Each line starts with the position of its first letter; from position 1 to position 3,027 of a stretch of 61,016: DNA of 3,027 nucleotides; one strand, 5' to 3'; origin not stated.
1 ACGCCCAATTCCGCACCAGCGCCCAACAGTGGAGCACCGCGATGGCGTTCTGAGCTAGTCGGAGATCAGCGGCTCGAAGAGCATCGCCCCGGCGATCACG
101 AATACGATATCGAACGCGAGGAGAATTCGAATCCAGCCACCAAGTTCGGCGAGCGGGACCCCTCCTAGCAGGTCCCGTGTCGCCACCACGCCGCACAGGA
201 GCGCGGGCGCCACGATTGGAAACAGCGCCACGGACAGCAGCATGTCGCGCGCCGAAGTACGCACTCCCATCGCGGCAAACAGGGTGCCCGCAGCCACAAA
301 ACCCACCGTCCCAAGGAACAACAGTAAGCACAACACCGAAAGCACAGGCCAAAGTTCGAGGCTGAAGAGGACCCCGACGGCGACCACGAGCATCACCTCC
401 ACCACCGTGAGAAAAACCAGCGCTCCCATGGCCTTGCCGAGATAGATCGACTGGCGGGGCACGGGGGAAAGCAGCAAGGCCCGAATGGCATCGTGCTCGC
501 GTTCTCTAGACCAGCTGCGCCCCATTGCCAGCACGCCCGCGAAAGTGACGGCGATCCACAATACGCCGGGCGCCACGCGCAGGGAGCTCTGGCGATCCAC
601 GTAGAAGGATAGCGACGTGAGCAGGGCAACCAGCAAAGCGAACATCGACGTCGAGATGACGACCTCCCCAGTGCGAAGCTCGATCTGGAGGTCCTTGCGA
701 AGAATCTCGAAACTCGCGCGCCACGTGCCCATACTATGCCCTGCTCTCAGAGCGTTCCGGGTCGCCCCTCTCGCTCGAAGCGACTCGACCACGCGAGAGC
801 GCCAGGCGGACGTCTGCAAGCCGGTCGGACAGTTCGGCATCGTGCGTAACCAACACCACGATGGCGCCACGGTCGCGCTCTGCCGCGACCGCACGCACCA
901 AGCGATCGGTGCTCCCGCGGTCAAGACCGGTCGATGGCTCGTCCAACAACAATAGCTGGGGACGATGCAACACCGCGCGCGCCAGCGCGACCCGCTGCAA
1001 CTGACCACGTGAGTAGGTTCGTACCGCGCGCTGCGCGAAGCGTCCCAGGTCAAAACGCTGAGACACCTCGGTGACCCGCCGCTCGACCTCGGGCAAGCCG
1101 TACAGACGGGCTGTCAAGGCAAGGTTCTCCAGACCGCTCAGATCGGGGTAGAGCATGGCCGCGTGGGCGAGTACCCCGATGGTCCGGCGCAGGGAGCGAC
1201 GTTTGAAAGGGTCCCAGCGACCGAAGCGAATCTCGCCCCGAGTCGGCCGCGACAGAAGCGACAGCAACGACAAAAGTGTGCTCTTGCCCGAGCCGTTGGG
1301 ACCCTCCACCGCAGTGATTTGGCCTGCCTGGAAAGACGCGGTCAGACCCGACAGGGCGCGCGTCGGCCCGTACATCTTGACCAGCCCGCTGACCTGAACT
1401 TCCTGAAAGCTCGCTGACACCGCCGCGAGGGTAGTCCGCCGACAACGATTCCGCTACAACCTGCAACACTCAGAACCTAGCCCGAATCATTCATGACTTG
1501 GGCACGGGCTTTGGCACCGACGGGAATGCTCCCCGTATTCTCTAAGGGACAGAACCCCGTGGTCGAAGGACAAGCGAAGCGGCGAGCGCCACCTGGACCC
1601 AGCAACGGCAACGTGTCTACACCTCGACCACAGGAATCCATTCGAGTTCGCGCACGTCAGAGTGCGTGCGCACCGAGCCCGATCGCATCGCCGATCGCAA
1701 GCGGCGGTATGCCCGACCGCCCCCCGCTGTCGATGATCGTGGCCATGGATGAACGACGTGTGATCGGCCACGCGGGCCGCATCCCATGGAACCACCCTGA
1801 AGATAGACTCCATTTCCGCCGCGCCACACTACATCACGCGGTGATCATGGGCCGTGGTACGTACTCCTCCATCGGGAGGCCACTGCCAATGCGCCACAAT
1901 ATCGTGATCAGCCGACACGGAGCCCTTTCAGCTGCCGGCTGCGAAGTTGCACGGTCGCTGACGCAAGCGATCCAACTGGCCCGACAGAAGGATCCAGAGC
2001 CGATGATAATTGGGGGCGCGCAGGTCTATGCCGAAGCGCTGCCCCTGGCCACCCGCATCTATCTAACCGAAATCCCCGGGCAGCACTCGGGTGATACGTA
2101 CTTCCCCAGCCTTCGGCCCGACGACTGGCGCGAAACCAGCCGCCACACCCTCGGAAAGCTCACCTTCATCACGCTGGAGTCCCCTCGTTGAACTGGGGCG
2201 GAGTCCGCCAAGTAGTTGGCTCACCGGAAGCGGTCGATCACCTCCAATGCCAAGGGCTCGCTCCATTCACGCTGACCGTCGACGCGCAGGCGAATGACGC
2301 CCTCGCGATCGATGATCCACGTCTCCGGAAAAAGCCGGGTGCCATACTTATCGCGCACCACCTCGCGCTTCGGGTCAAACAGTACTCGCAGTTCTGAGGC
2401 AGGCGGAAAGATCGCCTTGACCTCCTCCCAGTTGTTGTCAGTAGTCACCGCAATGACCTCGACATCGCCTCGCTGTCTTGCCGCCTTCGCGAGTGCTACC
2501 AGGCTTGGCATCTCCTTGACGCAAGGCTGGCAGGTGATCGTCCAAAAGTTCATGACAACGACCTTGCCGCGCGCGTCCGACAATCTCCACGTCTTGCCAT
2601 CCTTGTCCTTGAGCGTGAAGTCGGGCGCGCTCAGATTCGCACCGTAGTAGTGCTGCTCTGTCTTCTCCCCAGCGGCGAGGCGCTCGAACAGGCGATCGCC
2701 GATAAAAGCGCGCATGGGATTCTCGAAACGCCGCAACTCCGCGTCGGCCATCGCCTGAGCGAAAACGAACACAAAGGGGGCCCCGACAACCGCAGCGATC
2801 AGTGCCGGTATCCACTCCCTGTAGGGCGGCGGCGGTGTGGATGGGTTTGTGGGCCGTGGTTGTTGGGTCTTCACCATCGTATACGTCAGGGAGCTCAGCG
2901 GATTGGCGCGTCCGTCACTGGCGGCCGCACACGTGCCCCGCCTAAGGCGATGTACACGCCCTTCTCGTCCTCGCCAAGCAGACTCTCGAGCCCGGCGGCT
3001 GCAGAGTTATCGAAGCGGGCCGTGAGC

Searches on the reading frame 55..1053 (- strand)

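Call 13: search_protein_families(library=pfam, proteins=[window:55-1053:-])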
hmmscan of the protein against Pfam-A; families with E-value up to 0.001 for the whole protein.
window:55-1053:- (332 aa): 5 families
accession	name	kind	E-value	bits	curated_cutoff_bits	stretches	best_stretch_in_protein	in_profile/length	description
PF03379.19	CcmB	-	8.1e-31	107.6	24.9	1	115-320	2-203/215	CcmB protein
PF01061.29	ABC2_membrane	-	1.1e-09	38.6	26.9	1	118-296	7-186/211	ABC-2 type transporter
PF12679.13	ABC2_membrane_2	-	1.4e-06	28.2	27.2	1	117-279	3-193/283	ABC-2 family transporter protein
PF12730.13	ABC2_membrane_4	-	1.5e-06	28.8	27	1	157-277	48-171/179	ABC-2 family transporter protein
PF12698.13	ABC2_membrane_3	-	2.4e-05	24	31.6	1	160-278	163-278/347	ABC-2 family transporter protein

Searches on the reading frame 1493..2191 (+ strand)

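Call 13: search_protein_families(library=pfam, proteins=[window:1493-2191:+])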
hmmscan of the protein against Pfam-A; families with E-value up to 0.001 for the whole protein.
window:1493-2191:+ (232 aa): 1 family
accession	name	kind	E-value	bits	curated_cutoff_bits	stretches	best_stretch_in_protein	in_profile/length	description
PF00186.24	DHFR_1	-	1.1e-47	162.1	25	1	79-219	2-141/159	Dihydrofolate reductase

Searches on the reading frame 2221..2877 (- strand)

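Call 13: search_protein_families(library=pfam, proteins=[window:2221-2877:-])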
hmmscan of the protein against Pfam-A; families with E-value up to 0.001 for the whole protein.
window:2221-2877:- (218 aa): 3 families
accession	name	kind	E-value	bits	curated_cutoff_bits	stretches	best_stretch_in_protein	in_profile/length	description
PF00578.27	AhpC-TSA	-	9.8e-22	77.7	26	1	83-196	4-122/124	AhpC/TSA family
PF08534.16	Redoxin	-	1e-17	64.7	26.6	1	83-201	5-134/148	Redoxin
PF13905.12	Thioredoxin_8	-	3.7e-11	43.6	27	1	104-193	1-92/94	Thioredoxin-like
